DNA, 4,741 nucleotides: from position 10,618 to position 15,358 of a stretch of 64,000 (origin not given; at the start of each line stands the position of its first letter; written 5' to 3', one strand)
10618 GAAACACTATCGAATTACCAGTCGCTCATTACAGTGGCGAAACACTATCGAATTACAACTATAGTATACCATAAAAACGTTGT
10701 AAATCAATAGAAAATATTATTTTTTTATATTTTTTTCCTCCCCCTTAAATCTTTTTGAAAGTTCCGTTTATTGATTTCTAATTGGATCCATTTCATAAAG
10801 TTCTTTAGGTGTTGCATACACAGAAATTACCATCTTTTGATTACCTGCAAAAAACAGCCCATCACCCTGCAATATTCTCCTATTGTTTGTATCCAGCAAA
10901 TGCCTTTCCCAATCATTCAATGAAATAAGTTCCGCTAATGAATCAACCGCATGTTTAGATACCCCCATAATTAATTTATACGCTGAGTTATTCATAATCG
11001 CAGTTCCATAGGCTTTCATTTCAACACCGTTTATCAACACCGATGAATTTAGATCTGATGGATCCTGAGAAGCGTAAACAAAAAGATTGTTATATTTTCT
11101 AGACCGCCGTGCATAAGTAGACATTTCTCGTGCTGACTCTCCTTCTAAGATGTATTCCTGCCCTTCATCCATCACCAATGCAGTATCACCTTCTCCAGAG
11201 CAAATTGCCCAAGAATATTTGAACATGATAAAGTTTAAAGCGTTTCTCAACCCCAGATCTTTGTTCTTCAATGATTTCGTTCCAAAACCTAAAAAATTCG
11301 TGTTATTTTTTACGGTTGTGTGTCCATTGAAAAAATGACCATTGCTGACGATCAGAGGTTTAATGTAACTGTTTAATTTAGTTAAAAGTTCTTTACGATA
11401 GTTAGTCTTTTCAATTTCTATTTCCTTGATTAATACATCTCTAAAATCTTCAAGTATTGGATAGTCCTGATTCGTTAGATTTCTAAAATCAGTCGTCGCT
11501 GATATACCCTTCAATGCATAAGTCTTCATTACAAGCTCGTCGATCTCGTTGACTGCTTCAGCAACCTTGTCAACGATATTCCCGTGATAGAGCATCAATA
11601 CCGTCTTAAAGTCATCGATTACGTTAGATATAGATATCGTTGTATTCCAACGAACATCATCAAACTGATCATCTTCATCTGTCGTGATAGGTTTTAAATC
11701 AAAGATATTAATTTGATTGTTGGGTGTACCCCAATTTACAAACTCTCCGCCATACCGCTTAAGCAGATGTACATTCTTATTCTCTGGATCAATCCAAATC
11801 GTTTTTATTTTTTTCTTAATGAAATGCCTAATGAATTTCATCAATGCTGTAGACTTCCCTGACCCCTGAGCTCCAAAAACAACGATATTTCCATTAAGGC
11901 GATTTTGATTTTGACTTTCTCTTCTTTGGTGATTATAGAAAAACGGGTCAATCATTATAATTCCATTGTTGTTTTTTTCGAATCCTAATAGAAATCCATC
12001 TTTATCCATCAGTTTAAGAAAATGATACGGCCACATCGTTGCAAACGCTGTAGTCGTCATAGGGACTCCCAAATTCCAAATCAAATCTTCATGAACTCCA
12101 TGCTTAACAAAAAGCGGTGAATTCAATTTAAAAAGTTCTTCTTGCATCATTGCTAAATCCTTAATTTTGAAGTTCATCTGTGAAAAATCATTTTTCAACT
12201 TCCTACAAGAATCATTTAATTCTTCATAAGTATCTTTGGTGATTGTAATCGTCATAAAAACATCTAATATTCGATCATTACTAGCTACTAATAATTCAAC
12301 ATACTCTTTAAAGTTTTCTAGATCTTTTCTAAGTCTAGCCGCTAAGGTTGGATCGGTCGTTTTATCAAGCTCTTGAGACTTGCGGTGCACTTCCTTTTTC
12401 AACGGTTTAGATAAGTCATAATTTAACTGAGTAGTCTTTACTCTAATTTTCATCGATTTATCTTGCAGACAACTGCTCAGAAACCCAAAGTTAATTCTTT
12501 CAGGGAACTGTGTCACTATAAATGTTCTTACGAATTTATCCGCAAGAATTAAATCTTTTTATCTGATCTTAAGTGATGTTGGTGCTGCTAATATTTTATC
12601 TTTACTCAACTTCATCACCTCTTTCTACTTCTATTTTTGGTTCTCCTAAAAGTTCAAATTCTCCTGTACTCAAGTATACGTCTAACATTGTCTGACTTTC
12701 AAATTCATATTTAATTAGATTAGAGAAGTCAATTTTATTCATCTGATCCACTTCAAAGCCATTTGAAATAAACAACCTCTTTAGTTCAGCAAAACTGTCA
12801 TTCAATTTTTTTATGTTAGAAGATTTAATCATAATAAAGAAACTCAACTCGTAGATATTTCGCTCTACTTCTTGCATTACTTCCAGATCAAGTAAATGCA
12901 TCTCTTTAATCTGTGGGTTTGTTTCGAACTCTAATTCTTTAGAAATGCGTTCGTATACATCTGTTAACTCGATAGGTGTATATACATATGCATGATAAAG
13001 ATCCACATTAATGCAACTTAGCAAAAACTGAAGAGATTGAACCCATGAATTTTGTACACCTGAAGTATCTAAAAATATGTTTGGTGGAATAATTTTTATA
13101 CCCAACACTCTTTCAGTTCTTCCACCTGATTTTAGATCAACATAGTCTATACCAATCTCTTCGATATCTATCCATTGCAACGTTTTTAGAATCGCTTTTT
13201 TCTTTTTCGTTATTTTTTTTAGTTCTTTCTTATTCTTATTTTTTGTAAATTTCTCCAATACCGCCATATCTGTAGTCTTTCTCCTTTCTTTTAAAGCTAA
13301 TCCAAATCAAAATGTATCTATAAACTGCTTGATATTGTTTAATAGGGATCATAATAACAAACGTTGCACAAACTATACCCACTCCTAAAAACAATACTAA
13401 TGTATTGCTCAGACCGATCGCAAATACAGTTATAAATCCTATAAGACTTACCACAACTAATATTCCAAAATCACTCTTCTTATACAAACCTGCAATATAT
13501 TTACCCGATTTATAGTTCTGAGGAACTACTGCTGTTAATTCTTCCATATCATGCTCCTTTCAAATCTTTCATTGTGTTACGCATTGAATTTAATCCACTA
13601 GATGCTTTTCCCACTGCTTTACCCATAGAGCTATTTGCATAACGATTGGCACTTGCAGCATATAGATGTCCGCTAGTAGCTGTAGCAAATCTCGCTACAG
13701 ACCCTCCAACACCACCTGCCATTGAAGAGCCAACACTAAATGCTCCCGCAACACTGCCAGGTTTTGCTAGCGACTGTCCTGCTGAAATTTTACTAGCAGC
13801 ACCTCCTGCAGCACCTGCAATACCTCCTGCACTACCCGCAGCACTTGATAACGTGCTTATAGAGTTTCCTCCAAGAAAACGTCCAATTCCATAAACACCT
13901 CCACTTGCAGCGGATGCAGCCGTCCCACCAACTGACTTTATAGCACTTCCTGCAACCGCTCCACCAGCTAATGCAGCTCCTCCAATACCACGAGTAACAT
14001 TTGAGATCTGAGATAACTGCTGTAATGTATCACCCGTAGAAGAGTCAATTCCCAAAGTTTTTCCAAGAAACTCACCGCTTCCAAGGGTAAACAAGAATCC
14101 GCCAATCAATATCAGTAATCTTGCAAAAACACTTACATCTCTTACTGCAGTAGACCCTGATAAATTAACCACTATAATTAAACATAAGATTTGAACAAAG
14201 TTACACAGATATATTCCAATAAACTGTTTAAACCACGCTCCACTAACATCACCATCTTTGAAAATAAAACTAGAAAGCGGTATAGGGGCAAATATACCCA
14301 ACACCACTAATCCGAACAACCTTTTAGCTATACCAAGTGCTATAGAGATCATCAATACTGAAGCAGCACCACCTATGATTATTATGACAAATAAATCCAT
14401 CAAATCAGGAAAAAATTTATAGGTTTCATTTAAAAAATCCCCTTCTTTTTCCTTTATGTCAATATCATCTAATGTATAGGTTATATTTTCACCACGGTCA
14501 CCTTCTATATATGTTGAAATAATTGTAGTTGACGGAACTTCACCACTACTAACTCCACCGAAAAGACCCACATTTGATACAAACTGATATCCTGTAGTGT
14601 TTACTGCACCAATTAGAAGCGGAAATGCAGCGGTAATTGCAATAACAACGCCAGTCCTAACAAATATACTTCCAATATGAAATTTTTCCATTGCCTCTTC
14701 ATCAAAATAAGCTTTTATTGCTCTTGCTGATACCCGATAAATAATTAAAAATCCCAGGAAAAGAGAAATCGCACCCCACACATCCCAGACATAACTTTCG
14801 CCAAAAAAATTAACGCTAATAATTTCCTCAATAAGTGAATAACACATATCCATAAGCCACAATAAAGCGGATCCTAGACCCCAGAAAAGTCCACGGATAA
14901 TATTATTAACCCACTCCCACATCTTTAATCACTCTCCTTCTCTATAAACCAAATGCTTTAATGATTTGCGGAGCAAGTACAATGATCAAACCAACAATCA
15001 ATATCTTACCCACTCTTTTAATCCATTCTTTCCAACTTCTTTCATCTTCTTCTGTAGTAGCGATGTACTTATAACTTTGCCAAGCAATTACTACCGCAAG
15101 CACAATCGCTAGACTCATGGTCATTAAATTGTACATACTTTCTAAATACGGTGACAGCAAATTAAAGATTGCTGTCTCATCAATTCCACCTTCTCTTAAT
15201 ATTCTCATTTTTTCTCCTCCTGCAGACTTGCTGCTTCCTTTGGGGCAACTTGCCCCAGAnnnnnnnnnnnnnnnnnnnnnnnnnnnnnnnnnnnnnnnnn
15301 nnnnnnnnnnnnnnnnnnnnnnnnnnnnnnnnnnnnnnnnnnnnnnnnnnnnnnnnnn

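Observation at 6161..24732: Element-restricted dispersed palindrome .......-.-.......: 19 copies, none elsewhere in 64 kb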

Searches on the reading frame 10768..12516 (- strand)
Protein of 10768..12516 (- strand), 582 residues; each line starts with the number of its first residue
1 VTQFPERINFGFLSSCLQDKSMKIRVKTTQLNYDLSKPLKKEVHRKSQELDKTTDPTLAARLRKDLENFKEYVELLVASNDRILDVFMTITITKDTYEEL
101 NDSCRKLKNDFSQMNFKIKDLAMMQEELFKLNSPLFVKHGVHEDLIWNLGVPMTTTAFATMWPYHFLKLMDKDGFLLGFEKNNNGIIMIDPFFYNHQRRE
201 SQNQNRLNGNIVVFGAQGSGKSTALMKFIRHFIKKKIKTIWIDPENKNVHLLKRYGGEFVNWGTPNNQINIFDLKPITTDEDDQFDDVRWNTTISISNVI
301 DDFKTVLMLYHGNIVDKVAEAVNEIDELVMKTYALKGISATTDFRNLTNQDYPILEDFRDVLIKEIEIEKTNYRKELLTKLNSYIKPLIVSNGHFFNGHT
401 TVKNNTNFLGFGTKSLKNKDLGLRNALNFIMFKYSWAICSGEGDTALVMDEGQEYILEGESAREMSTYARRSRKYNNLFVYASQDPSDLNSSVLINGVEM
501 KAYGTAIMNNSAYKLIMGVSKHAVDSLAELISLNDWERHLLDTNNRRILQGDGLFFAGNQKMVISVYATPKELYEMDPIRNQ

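Call 7: search_protein_families(library=pfam, proteins=[window:10768-12516:-], max_evalue=0.01)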
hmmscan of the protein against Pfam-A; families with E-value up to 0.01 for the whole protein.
window:10768-12516:- (582 aa): 9 families
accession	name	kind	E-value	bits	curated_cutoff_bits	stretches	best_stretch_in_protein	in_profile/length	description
PF19044.6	P-loop_TraG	-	2.4e-06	26.9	25.8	1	203-546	24-347/413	TraG P-loop domain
PF25199.1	nSTAND_NTPase5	-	8.6e-06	26.1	34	1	204-248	37-82/145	Novel STAND NTPase 5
PF01580.24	FtsK_SpoIIIE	-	0.00036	20.5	24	1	201-232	32-63/221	FtsK/SpoIIIE family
PF01935.23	DUF87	-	0.002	18.7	23.2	1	212-309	27-103/220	Helicase HerA, central domain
PF13173.12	AAA_14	-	0.0027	18.1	27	0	210-249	4-44/129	AAA domain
PF01637.24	ATPase_2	-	0.0037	17.5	33.2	0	211-254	23-67/225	ATPase domain predominantly from Archaea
PF12846.13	AAA_10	-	0.004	16.7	27.5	0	205-254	18-66/362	AAA-like domain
PF03029.23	ATP_bind_1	-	0.0041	17.4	27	0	213-249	1-39/240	Conserved hypothetical ATP binding protein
PF20720.3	nSTAND3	-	0.0098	16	27.2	0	204-243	13-52/155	Novel STAND NTPase 3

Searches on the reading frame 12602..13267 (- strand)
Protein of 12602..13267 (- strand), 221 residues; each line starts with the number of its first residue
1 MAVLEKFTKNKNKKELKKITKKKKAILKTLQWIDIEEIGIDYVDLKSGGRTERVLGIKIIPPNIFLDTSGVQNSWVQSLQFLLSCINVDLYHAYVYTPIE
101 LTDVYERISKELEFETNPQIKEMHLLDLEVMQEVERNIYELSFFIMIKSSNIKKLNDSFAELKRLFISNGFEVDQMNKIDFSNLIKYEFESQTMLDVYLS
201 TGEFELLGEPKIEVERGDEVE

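Call 51: search_protein_families(library=ncbifam, proteins=[window:12602-13267:-], max_evalue=0.01)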
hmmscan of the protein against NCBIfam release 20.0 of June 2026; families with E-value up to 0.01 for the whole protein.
window:12602-13267:- (221 aa): 1 family
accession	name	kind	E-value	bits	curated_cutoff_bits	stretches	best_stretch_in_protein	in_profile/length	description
NF045975.1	VirB4_plasma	equivalog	2.5e-05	22.2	590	1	13-190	93-276/894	Mbov_0397 family ICE element conjugal transfer ATPase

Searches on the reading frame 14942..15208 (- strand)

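Call 8: search_protein_families(library=pfam, proteins=[window:14942-15208:-], max_evalue=0.01)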
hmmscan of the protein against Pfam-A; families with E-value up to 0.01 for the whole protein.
window:14942-15208:- (88 aa): 4 families
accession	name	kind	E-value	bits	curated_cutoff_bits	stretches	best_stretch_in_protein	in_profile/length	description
PF04956.18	TrbC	-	0.0002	21.9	27.9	1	22-86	41-98/98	TrbC/VIRB2 pilin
PF18895.5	T4SS_pilin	-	0.0004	20.8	26.6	1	26-80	13-65/71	Type IV secretion system pilin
PF04290.18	DctQ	-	0.0013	19.1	28.3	1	12-60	51-101/132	Tripartite ATP-independent periplasmic transporters, DctQ component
PF11190.13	DUF2976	-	0.003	17.8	28.2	1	12-78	13-75/87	Protein of unknown function (DUF2976)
